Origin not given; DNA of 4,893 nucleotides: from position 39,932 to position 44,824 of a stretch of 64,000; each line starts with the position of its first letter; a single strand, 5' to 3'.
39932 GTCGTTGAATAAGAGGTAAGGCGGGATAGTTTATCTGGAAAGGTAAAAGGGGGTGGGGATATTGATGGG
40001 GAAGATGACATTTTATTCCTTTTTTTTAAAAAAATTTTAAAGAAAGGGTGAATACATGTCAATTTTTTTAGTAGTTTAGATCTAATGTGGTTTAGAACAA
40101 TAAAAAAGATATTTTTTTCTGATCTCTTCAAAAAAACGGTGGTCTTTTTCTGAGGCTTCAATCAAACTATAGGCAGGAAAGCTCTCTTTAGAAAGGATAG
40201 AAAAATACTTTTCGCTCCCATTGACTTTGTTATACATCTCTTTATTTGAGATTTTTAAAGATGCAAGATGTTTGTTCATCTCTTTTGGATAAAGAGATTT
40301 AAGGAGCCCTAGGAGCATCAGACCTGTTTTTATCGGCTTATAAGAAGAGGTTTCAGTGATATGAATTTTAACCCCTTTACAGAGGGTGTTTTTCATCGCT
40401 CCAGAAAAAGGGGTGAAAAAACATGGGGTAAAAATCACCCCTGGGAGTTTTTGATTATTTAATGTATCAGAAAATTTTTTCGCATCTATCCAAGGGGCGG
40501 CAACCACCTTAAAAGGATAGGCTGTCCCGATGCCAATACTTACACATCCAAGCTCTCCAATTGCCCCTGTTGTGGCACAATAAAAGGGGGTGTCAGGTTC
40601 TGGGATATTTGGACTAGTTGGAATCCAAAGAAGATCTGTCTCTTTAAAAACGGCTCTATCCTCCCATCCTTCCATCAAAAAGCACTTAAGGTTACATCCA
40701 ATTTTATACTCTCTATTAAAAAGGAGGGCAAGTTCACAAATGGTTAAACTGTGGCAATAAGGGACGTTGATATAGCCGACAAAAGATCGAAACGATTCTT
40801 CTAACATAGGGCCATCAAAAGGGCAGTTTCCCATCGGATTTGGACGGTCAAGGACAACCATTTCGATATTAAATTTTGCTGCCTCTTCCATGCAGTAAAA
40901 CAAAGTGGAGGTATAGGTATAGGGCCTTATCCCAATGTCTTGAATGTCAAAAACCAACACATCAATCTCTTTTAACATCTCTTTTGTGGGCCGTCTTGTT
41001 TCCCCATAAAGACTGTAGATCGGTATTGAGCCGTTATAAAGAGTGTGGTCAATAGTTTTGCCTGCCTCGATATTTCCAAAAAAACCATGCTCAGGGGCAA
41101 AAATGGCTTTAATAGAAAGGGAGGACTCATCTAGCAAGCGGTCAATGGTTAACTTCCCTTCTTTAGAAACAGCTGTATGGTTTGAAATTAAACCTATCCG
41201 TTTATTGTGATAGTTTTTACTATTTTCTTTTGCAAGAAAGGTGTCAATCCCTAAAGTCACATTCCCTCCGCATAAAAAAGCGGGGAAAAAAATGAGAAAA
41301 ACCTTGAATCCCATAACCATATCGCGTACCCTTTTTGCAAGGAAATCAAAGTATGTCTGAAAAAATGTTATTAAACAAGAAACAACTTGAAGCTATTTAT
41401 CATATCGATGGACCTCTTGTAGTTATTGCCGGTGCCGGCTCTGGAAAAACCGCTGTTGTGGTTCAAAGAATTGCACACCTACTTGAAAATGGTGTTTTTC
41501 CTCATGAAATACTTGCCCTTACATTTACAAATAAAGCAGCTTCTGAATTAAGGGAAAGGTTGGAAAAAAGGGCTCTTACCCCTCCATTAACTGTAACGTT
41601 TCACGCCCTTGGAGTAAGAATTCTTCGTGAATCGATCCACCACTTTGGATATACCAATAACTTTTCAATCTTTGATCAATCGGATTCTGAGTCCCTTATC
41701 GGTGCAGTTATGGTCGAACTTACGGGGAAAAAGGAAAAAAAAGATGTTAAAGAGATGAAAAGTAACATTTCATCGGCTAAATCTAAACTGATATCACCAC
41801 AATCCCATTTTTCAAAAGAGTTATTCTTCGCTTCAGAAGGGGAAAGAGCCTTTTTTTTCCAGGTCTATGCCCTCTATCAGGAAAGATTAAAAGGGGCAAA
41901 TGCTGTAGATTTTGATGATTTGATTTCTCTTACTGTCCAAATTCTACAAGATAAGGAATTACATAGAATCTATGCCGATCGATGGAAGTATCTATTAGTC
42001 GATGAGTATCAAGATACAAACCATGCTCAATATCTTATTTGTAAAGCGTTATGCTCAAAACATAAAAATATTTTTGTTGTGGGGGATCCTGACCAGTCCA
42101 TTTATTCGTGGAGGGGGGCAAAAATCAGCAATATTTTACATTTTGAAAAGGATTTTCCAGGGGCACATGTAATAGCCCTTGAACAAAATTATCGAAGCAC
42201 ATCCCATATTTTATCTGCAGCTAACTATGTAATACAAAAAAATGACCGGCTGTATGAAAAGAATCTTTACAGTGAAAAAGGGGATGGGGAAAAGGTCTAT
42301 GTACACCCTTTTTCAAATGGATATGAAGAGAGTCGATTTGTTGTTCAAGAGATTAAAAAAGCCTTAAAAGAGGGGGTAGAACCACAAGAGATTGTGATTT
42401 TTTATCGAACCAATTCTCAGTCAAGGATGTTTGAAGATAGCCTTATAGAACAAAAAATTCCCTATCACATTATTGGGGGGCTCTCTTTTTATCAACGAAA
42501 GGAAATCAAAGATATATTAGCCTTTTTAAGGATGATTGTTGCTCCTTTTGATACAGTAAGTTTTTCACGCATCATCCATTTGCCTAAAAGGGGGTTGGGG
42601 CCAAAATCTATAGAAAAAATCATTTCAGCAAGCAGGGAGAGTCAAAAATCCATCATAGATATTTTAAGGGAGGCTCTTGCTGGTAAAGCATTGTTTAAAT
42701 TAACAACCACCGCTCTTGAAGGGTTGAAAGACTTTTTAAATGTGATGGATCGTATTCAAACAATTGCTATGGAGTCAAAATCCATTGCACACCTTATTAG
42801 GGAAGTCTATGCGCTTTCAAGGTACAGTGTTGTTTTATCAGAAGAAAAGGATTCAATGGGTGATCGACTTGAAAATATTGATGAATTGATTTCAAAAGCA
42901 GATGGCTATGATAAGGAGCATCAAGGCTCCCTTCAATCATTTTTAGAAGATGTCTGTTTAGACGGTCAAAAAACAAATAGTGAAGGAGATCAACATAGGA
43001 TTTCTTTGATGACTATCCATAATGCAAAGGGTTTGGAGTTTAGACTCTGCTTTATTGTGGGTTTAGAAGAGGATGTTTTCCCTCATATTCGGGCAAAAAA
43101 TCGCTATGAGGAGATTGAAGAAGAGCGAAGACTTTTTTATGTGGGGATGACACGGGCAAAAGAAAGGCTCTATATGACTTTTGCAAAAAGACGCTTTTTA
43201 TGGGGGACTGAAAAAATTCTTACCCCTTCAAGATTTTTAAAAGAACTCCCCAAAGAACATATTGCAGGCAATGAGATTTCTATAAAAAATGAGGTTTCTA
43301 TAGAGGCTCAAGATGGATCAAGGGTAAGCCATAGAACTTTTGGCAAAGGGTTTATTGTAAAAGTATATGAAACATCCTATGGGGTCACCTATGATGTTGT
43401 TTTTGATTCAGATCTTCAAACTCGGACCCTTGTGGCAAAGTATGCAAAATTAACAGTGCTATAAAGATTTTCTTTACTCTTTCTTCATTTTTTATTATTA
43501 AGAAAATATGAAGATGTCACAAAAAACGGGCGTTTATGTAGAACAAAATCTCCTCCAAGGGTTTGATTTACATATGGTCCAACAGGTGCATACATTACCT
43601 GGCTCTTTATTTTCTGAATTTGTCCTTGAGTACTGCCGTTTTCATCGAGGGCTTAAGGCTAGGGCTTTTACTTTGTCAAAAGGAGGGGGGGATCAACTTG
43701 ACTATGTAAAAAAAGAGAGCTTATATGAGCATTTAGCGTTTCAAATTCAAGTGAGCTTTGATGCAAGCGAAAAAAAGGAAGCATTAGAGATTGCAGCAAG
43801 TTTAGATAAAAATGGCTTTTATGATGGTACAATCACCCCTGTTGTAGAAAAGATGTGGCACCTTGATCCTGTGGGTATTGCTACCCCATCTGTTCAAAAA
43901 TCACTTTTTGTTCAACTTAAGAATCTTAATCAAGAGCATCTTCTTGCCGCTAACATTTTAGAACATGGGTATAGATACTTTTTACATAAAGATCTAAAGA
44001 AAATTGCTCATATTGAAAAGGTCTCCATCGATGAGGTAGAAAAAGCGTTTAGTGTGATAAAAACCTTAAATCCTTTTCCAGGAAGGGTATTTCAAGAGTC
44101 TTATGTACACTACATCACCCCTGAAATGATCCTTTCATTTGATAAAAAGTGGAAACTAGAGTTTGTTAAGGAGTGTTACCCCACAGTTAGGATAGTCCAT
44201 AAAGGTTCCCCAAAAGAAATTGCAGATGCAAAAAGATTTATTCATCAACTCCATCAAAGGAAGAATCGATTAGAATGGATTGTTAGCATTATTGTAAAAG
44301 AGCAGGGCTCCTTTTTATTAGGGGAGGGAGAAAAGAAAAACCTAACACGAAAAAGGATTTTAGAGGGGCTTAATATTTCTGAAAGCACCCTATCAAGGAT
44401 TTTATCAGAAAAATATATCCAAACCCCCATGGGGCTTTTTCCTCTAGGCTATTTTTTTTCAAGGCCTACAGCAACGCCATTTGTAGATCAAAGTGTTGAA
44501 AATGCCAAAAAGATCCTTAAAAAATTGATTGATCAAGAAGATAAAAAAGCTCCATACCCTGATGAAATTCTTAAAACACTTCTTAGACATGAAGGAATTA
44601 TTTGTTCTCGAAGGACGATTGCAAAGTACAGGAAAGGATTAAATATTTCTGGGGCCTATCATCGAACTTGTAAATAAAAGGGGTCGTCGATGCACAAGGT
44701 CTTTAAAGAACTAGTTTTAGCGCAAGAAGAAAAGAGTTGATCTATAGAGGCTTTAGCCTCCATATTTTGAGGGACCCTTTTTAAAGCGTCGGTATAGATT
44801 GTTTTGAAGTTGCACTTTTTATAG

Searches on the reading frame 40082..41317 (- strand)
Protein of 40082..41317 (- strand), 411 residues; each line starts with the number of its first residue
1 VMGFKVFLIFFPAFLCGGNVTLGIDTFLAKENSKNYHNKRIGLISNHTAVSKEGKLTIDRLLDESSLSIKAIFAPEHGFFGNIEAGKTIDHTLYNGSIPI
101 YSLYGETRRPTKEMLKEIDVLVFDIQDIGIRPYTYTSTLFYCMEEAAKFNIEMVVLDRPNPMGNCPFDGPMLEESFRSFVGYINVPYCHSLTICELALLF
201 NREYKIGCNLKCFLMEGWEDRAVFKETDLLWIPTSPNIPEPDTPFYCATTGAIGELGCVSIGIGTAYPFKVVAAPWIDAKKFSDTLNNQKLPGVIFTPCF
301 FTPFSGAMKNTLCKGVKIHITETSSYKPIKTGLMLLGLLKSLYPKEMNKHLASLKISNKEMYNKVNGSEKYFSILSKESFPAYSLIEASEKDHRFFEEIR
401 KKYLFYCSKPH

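Call 72: search_protein_families(library=pfam, proteins=[window:40082-41317:-], max_evalue=0.00001)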
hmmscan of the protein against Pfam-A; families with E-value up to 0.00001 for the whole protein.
window:40082-41317:- (411 aa): 2 families
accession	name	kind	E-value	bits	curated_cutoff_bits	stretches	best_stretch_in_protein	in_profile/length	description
PF07075.17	NamZ_N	-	8.8e-75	251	26.9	1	41-241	1-202/203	Exo-beta-N-acetylmuramidase NamZ, N-terminal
PF20732.2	NamZ_C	-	2e-34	120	25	1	257-406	12-152/152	Exo-beta-N-acetylmuramidase NamZ, C-terminal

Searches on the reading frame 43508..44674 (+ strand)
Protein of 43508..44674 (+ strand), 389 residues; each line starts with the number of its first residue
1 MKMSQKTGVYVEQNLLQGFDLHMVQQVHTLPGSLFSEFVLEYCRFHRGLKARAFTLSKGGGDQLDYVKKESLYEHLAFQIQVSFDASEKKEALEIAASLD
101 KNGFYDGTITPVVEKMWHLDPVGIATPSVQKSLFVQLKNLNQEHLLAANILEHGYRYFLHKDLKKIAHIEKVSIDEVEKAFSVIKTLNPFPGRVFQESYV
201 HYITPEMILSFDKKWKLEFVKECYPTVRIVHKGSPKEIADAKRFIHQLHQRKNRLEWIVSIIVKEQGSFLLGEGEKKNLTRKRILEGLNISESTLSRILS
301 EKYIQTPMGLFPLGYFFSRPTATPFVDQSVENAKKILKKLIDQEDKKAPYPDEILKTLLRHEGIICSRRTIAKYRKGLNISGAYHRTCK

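Call 72: search_protein_families(library=pfam, proteins=[window:43508-44674:+], max_evalue=0.00001)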
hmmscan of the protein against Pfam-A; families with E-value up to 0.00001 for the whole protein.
window:43508-44674:+ (389 aa): 2 families
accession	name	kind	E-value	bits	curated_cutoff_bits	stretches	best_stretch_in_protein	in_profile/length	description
PF04552.19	Sigma54_DBD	-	3.7e-36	124.7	22.8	1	236-386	6-158/160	Sigma-54, DNA binding domain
PF04963.19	Sigma54_CBD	-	3.7e-28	99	22.9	1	68-229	8-181/185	Sigma-54 factor, core binding domain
